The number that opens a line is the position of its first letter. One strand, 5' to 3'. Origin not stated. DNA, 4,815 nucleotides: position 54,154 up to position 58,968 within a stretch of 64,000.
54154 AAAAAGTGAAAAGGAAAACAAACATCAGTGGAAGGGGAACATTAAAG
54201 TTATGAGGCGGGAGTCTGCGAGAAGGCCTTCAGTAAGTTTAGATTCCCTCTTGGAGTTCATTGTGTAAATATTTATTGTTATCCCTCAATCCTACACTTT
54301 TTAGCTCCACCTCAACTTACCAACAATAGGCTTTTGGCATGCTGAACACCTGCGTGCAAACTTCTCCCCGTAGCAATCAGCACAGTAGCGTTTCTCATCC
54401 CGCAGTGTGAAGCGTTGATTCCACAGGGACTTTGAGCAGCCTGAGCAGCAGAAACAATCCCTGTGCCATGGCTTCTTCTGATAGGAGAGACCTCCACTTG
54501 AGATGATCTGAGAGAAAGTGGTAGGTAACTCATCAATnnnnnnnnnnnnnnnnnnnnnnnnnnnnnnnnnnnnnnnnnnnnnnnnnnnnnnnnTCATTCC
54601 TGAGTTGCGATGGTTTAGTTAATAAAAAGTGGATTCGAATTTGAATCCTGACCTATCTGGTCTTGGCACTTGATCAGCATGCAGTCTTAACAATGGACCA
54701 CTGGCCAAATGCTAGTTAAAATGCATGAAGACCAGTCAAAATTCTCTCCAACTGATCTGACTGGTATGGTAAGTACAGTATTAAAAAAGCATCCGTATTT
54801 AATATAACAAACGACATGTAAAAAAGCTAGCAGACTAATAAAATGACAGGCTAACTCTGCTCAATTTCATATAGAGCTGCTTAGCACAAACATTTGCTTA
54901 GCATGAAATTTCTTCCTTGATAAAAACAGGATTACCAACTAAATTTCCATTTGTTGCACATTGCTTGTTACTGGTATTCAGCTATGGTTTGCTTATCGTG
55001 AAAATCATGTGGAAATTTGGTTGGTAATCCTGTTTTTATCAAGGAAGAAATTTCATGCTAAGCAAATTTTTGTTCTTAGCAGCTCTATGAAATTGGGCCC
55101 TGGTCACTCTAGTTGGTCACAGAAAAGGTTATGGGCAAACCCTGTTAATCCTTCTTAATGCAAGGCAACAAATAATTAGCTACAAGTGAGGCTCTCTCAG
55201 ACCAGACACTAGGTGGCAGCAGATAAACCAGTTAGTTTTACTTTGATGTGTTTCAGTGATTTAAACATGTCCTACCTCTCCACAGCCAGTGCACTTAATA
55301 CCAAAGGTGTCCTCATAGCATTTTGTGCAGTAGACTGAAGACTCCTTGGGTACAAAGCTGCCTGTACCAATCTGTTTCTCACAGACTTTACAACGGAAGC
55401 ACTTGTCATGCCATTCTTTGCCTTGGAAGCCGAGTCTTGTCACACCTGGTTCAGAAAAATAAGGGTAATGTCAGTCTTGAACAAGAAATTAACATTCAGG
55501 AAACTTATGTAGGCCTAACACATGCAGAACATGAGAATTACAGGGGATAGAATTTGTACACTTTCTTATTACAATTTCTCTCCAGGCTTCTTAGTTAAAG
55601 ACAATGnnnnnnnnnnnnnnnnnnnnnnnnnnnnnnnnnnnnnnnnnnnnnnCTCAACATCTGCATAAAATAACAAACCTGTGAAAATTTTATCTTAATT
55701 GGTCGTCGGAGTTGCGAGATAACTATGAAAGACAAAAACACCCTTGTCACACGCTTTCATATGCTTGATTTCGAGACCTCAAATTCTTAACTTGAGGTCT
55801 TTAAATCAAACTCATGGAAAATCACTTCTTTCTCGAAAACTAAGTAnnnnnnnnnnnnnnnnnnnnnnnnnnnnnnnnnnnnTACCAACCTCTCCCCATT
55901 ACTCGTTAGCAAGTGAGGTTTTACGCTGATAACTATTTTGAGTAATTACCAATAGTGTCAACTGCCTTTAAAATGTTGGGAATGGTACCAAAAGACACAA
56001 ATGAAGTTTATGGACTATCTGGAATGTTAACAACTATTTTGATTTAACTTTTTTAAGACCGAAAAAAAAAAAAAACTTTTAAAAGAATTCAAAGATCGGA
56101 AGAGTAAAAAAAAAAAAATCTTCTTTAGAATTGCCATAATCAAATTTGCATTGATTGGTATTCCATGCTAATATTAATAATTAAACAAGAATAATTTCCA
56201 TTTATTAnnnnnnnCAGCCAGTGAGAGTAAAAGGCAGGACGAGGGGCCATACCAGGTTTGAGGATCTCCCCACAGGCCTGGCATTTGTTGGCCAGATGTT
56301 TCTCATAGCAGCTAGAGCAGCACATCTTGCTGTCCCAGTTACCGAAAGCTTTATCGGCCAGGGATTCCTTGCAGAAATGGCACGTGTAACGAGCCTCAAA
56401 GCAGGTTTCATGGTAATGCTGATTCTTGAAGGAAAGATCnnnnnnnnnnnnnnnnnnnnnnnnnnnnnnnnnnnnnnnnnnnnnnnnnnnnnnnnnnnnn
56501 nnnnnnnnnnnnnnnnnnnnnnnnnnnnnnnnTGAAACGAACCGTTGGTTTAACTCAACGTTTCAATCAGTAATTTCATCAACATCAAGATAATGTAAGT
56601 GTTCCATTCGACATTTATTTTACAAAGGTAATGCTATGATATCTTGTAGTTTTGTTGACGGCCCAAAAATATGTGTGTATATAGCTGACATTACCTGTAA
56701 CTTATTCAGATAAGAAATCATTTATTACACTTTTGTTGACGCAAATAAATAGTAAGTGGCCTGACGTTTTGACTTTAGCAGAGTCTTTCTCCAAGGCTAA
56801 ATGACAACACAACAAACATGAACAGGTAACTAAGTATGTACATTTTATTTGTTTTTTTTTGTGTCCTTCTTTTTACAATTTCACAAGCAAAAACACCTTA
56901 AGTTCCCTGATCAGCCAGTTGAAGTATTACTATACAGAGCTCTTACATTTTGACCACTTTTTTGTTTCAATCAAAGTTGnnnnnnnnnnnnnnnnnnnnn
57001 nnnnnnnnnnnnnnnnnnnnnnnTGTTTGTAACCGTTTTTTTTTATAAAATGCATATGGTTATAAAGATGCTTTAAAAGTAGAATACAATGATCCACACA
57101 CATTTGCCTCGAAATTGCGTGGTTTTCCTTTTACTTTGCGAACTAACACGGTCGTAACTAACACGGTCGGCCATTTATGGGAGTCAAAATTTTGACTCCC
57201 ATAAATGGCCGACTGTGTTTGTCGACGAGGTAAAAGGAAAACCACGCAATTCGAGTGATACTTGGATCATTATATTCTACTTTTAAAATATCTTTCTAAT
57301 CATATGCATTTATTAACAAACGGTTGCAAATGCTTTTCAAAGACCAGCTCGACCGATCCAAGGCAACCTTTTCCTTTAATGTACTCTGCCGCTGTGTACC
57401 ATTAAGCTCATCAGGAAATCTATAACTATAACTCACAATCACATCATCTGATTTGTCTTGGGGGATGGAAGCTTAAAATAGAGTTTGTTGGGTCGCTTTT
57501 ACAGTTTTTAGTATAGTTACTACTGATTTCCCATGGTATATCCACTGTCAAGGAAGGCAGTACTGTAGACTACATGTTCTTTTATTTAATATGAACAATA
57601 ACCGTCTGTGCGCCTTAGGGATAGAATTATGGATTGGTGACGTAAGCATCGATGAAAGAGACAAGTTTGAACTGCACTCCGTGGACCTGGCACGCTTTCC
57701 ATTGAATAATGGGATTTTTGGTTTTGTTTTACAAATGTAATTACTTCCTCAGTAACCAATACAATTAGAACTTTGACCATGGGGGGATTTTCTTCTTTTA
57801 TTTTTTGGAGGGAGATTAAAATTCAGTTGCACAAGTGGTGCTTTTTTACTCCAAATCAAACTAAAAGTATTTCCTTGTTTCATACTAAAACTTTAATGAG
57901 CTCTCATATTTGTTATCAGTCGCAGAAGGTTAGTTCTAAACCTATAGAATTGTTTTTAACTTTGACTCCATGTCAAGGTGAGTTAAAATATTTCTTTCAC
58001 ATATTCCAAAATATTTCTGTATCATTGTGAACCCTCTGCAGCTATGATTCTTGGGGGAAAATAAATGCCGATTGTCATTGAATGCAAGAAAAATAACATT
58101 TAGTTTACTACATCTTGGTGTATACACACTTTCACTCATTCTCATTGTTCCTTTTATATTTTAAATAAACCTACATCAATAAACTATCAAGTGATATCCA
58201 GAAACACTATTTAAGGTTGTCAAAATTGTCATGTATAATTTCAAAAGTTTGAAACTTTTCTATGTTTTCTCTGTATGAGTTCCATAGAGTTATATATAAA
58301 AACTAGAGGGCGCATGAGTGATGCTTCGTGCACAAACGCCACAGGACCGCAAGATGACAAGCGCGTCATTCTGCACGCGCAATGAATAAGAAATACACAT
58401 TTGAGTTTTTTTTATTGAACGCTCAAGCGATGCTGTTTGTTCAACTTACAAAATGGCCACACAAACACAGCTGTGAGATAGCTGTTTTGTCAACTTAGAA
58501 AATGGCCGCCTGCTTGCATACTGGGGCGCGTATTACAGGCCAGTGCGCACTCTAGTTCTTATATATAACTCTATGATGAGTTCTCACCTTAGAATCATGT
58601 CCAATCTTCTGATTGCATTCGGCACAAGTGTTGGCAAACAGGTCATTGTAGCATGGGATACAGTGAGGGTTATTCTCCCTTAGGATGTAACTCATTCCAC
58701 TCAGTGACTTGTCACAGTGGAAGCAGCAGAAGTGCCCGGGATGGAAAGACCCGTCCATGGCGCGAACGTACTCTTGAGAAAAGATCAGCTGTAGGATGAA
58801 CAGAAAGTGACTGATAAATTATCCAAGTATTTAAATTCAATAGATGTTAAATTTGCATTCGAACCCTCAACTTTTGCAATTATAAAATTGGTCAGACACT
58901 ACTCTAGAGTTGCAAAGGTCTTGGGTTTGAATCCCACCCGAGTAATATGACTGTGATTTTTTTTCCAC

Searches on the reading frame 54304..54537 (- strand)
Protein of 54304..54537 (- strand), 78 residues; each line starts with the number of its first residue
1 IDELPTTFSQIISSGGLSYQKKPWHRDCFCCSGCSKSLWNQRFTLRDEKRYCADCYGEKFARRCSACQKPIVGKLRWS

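Call 47: search_protein_families(library=pfam, proteins=[window:54304-54537:-], max_evalue=0.01)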
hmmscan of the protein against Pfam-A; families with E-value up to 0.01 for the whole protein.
window:54304-54537:- (78 aa): 2 families
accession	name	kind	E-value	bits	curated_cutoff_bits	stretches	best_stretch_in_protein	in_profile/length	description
PF00412.28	LIM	-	9.7e-13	48.6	22.9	1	18-60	14-58/58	LIM domain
PF25076.1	LIM_FHL2-3_N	-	3.2e-06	27.6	35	1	31-56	2-27/28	FHL2/3 N-terminal LIM domain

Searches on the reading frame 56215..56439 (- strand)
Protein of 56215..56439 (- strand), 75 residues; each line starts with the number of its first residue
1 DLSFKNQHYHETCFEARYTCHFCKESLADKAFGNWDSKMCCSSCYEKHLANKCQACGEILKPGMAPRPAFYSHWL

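Call 47: search_protein_families(library=pfam, proteins=[window:56215-56439:-], max_evalue=0.01)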
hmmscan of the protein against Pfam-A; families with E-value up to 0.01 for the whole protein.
window:56215-56439:- (75 aa): 2 families
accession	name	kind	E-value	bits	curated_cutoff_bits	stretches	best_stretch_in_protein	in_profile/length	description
PF00412.28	LIM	-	5.2e-05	23.9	22.9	1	4-47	17-56/58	LIM domain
PF25076.1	LIM_FHL2-3_N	-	0.00054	20.5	35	1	20-46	2-28/28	FHL2/3 N-terminal LIM domain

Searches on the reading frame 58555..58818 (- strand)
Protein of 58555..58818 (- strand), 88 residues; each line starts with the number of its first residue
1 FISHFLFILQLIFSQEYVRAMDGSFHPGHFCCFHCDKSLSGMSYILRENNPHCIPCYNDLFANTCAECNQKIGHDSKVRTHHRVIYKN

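Call 47: search_protein_families(library=pfam, proteins=[window:58555-58818:-], max_evalue=0.01)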
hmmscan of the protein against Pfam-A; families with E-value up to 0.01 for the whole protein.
window:58555-58818:- (88 aa): 4 families
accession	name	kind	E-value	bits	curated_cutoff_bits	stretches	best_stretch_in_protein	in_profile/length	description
PF00412.28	LIM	-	1.3e-12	48.2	22.9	1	11-61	7-58/58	LIM domain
PF25076.1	LIM_FHL2-3_N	-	1.9e-11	44.4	35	1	32-58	2-28/28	FHL2/3 N-terminal LIM domain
PF07562.20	NCD3G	-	0.0018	18.5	38.9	1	28-59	21-51/54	Nine Cysteines Domain of family 3 GPCR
PF20173.3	ZnF_RZ-type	-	0.0033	17.4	27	0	63-78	32-47/54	RZ type zinc finger domain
